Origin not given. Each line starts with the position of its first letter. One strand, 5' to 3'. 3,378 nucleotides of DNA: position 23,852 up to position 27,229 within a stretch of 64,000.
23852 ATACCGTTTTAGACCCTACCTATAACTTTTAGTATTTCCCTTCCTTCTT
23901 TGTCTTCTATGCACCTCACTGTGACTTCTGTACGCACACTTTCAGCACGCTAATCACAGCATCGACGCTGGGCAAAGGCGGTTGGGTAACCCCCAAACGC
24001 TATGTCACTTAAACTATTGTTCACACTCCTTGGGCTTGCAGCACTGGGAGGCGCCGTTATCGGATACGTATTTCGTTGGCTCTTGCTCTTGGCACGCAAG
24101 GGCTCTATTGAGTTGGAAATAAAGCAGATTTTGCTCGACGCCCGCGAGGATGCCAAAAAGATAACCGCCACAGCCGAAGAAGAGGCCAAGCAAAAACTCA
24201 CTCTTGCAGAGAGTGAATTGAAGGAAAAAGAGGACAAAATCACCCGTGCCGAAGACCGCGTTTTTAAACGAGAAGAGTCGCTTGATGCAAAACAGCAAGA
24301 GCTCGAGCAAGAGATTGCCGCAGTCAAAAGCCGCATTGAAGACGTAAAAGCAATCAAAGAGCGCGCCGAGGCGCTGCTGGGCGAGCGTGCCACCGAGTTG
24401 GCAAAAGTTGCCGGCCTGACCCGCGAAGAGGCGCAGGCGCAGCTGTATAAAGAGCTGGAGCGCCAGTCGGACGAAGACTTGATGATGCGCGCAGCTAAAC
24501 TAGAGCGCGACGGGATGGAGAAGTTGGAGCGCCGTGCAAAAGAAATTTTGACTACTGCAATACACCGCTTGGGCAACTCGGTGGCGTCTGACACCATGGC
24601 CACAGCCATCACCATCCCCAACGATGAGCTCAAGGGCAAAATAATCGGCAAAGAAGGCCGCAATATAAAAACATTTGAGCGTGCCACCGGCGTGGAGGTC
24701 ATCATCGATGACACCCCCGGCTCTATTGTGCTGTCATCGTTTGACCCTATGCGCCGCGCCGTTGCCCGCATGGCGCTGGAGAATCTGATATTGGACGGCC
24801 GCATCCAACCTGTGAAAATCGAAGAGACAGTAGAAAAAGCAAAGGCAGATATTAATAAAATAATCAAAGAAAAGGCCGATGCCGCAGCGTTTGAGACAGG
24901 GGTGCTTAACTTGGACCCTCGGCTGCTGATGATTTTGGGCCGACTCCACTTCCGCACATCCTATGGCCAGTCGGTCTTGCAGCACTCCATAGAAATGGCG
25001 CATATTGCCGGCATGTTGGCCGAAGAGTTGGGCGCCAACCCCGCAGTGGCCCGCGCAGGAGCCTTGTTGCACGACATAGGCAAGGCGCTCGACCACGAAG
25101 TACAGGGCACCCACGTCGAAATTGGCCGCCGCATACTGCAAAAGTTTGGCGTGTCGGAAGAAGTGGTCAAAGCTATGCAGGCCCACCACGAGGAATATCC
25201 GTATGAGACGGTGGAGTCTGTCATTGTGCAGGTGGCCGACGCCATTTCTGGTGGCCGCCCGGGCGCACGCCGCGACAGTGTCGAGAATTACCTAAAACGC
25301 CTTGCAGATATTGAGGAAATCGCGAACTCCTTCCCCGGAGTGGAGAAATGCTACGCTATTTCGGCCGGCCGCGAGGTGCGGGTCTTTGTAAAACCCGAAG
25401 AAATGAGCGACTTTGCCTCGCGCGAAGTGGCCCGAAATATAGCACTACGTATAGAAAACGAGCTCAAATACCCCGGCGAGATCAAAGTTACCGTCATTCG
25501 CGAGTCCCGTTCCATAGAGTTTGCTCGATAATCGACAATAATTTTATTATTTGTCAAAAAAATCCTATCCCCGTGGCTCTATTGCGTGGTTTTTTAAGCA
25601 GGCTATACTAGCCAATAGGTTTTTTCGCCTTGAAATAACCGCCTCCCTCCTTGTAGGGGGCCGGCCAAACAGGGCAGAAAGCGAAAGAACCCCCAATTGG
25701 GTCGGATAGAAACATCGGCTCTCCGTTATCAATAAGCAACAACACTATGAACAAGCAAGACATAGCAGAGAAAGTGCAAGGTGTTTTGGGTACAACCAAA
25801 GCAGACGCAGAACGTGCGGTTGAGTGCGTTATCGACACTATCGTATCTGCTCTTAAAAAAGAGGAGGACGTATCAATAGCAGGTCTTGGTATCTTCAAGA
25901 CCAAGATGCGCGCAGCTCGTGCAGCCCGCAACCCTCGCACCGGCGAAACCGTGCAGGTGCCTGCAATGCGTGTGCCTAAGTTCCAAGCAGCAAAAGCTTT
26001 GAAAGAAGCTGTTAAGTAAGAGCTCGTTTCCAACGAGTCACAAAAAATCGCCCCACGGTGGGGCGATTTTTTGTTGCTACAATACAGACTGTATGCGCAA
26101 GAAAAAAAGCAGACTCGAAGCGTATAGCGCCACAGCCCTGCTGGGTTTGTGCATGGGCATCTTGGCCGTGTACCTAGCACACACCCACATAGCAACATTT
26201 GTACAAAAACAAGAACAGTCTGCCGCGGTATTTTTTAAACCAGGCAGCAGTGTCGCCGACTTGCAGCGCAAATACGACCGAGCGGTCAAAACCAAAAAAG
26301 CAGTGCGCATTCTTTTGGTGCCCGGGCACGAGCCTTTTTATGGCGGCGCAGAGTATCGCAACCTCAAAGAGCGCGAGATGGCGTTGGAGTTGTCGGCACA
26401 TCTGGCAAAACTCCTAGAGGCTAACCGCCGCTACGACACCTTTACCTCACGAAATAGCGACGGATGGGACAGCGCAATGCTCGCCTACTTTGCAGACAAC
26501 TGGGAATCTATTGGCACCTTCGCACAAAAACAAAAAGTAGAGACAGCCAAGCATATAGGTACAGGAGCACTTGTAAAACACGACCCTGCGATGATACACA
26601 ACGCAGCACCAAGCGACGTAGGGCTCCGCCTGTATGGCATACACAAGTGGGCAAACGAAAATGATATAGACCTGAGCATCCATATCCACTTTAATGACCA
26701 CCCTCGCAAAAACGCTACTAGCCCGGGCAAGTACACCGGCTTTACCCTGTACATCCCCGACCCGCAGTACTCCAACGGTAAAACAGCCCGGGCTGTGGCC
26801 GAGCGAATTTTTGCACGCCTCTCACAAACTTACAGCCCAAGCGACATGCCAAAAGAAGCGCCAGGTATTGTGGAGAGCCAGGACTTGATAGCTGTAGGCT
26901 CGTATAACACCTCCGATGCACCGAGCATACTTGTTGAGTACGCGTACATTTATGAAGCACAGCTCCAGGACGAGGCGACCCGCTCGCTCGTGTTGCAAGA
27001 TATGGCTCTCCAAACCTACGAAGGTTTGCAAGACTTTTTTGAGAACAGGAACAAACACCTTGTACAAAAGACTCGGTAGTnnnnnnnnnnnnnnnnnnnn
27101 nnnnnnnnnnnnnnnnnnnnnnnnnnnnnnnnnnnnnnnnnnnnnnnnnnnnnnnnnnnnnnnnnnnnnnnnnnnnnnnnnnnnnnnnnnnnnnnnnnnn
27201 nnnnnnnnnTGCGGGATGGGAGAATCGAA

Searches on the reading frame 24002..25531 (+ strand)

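Call 19: search_protein_families(library=pfam, proteins=[window:24002-25531:+], max_evalue=0.001)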
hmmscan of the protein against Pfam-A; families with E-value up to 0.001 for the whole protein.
window:24002-25531:+ (509 aa): 4 families
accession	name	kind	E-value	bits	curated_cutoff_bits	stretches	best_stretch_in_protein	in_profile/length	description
PF12072.13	RNase_Y_N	-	6.2e-22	78.5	32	1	12-190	8-197/201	RNase Y N-terminal region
PF01966.28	HD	-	5e-21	75.6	22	1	325-416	1-114/116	HD domain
PF00013.35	KH_1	-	3e-07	30.5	21.5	1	203-256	4-61/66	KH domain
PF08668.18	HDOD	-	5.9e-05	23.1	22.9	0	324-361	94-132/196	HDOD domain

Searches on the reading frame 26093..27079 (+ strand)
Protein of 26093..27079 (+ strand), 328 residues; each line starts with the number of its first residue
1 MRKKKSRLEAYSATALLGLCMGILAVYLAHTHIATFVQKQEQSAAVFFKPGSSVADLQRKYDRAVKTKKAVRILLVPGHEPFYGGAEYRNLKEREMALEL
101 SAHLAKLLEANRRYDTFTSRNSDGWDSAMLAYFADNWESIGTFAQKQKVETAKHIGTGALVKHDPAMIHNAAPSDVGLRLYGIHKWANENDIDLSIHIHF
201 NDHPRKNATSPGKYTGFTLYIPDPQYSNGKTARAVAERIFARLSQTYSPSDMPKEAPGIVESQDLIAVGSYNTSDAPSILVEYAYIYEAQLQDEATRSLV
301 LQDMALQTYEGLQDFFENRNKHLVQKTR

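Call 19: search_protein_families(library=pfam, proteins=[window:26093-27079:+], max_evalue=0.001)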
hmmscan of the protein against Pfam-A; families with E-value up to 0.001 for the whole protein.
window:26093-27079:+ (328 aa): 1 family
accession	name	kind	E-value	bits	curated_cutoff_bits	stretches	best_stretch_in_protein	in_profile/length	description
PF01520.23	Amidase_3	-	3e-14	53.9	27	1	73-313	1-173/174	N-acetylmuramoyl-L-alanine amidase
